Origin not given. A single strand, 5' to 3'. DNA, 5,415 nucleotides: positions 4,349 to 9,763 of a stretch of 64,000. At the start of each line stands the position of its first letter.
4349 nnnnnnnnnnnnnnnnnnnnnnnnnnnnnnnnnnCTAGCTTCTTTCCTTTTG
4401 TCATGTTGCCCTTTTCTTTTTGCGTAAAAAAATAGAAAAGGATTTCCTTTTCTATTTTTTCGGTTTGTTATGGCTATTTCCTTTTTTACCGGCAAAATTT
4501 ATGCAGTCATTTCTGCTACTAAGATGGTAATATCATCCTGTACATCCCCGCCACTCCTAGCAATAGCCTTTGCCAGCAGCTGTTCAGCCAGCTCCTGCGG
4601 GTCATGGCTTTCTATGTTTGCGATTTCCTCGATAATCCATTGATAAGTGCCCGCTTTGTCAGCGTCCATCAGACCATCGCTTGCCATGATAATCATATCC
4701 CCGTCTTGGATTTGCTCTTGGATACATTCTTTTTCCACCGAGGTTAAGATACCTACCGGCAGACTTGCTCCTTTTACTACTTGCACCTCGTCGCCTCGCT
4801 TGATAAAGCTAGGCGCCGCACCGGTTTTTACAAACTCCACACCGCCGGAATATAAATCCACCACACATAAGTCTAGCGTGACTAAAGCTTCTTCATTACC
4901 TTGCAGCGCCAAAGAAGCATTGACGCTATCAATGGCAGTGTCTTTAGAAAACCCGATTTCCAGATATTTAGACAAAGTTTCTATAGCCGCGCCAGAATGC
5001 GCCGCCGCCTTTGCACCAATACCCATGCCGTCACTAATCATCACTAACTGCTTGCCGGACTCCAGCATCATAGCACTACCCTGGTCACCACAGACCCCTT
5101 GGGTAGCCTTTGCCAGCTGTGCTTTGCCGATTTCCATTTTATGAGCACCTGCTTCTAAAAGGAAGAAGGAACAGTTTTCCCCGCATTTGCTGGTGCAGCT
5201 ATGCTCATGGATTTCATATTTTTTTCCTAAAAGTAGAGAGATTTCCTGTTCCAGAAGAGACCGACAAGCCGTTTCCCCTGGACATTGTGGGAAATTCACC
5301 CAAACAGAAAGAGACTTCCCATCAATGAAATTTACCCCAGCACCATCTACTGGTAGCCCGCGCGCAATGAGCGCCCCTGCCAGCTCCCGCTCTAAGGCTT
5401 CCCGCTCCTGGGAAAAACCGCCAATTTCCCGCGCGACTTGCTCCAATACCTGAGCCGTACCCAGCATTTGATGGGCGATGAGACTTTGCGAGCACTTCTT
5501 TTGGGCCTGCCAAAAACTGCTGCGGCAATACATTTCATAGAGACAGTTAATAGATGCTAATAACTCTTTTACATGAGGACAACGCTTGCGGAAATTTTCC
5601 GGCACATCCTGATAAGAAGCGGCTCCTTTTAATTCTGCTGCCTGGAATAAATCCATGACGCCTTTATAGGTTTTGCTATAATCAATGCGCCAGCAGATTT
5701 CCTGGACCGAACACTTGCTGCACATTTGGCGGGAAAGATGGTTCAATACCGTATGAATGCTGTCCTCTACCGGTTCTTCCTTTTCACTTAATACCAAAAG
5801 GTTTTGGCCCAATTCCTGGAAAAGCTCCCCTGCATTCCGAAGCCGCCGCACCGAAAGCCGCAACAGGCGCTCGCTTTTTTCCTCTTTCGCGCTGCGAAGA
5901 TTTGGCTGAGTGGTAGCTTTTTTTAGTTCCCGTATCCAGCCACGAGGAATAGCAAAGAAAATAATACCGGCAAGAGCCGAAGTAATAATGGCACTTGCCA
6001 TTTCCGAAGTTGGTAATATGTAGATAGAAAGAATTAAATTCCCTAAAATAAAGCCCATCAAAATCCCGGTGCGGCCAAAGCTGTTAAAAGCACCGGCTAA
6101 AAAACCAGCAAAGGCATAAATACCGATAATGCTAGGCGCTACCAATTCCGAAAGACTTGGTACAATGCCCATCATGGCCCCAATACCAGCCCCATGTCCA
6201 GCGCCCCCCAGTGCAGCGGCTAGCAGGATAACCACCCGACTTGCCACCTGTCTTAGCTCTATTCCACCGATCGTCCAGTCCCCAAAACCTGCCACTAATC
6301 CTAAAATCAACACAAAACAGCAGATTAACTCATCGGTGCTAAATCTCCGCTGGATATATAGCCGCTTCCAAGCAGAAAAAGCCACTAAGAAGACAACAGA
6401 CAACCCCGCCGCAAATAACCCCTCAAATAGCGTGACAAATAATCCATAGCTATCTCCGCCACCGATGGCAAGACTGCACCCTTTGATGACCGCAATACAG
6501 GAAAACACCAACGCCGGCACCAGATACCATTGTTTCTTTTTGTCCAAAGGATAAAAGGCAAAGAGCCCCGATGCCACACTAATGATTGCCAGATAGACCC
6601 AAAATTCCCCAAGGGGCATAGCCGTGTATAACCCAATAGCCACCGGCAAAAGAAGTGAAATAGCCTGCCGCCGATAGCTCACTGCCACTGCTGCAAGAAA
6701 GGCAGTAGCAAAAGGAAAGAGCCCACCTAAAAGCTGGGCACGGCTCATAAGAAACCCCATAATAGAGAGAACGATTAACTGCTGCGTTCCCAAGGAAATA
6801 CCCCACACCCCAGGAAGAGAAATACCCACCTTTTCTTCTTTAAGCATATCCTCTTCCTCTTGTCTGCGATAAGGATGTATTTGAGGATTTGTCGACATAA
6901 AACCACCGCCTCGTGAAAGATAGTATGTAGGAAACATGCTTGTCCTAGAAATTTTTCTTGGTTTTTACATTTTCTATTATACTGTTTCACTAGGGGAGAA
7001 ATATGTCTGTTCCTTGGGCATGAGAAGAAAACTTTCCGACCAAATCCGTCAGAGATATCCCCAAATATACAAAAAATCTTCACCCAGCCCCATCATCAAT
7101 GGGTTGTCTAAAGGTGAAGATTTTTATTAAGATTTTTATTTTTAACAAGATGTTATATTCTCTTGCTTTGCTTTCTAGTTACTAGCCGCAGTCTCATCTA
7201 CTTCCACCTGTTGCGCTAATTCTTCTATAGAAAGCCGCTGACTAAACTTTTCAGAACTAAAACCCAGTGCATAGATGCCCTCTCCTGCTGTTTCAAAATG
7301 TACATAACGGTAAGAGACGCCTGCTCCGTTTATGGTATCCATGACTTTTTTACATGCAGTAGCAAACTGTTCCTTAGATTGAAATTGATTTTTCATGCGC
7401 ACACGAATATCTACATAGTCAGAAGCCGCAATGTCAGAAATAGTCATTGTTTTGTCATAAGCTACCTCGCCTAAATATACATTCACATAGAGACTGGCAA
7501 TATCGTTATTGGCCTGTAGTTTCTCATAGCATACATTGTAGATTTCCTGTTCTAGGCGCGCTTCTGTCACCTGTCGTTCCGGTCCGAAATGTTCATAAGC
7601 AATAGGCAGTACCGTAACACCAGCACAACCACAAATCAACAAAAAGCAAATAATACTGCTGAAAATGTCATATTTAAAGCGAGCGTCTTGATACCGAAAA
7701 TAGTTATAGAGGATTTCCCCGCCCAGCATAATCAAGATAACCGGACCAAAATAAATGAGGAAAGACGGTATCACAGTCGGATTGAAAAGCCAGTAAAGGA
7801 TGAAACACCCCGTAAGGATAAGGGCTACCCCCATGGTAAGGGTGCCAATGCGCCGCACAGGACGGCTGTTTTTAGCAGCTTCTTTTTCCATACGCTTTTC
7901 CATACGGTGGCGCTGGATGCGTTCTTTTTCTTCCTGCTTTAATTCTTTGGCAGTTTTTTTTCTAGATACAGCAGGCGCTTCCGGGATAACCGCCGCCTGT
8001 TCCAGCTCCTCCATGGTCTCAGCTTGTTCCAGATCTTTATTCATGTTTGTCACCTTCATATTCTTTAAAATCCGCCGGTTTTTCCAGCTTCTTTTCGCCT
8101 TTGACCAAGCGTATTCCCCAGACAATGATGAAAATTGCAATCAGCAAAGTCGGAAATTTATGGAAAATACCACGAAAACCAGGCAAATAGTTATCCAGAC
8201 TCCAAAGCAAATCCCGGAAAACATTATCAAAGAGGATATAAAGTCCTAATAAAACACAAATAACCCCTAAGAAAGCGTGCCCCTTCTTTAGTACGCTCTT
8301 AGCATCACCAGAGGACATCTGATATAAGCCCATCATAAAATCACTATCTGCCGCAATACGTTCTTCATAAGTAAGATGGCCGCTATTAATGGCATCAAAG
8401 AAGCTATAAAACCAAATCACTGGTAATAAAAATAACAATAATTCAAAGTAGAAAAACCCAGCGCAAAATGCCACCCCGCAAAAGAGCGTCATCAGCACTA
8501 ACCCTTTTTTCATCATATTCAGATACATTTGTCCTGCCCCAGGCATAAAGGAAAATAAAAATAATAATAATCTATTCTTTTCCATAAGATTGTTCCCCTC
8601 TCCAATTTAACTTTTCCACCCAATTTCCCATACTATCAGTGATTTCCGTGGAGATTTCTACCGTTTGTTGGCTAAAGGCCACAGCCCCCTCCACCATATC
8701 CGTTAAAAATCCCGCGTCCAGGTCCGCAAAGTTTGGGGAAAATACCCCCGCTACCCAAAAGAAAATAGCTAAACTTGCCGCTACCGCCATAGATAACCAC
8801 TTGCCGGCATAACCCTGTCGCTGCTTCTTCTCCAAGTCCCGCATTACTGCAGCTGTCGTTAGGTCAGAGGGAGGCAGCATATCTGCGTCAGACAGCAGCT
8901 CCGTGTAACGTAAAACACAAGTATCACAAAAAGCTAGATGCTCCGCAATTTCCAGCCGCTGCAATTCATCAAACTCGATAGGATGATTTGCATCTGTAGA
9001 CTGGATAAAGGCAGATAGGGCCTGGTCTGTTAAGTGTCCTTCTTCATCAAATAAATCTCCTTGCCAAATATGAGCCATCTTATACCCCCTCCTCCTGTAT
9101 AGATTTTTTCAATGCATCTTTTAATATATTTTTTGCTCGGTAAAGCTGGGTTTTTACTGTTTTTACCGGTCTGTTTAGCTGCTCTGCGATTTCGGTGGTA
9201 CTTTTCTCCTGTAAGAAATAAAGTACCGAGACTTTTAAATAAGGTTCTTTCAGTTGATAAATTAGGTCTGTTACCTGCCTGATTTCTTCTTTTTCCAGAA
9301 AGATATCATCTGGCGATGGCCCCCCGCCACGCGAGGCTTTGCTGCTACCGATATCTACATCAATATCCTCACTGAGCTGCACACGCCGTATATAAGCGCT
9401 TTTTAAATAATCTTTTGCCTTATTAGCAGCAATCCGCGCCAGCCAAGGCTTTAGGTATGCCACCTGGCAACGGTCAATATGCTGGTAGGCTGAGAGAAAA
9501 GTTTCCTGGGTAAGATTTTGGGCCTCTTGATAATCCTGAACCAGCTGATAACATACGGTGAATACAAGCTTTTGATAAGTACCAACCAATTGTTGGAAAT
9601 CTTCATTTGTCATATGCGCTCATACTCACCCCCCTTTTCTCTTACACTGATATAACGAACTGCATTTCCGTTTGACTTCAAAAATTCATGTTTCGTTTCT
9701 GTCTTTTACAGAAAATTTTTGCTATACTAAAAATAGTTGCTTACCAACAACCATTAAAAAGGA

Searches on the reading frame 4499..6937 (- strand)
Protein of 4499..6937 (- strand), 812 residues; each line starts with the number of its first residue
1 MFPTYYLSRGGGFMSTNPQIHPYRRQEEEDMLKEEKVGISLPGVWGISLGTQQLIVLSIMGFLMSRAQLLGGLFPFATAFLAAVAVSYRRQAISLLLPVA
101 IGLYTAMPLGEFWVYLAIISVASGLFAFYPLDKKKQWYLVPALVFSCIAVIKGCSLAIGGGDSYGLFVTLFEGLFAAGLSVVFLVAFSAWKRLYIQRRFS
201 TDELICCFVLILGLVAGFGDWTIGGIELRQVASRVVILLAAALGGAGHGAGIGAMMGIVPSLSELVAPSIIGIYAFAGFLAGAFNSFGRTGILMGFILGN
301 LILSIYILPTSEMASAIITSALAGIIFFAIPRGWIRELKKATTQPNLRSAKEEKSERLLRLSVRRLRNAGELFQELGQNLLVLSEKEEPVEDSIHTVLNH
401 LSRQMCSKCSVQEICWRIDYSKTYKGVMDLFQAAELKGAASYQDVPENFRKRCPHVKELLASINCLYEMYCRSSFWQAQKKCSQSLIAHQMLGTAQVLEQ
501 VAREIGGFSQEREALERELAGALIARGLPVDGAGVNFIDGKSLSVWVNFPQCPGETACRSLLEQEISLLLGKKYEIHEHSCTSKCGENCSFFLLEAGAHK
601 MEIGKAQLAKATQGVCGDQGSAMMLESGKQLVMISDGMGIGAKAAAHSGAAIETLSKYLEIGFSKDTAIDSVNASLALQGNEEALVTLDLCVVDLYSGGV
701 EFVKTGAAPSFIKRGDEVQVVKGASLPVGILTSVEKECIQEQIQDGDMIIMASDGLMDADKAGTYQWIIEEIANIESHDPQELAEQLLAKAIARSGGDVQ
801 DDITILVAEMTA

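Call 43: search_protein_families(library=pfam, proteins=[window:4499-6937:-], max_evalue=0.00001)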
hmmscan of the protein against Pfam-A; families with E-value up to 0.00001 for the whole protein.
window:4499-6937:- (812 aa): 2 families
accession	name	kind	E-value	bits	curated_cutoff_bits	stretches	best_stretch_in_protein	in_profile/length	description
PF19732.4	SpoIIE_N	-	1.7e-84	285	27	1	51-611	38-601/605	Stage II sporulation protein E N-terminal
PF07228.17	SpoIIE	-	1.1e-30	107.5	25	1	628-810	3-191/192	Stage II sporulation protein E (SpoIIE)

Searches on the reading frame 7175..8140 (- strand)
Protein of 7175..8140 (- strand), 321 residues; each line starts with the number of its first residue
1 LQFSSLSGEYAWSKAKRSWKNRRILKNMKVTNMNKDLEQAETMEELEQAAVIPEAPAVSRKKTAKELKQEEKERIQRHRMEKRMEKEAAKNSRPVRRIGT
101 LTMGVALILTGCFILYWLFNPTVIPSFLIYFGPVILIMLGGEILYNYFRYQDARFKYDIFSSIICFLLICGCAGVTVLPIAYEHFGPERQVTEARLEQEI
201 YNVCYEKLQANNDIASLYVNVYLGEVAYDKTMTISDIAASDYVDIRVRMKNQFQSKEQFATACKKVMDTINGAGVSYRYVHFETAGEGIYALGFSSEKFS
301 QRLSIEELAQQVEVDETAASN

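Call 43: search_protein_families(library=pfam, proteins=[window:7175-8140:-], max_evalue=0.00001)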
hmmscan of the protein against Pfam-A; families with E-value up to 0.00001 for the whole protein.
window:7175-8140:- (321 aa): 1 family
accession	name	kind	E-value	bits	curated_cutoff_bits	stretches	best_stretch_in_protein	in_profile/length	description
PF24911.1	YfjL_C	-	6.7e-09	36.8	28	1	197-307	3-115/117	YfjL-like C-terminal domain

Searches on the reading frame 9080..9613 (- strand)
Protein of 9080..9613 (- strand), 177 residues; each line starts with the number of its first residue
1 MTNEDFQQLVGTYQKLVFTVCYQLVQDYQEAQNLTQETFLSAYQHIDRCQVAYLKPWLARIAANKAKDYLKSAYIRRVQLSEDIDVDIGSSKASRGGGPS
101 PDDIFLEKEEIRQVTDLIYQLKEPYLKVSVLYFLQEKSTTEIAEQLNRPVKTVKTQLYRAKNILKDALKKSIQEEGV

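Call 61: search_protein_families(library=pfam, proteins=[window:9080-9613:-], max_evalue=1e-8)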
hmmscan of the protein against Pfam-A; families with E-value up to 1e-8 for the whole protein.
window:9080-9613:- (177 aa): 2 families
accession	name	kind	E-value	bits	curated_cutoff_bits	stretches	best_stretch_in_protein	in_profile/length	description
PF04542.20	Sigma70_r2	-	8.7e-14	51.5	24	1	9-72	1-67/71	Sigma-70 region 2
PF08281.18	Sigma70_r4_2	-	1.2e-09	38.1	25.7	1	112-161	2-51/54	Sigma-70, region 4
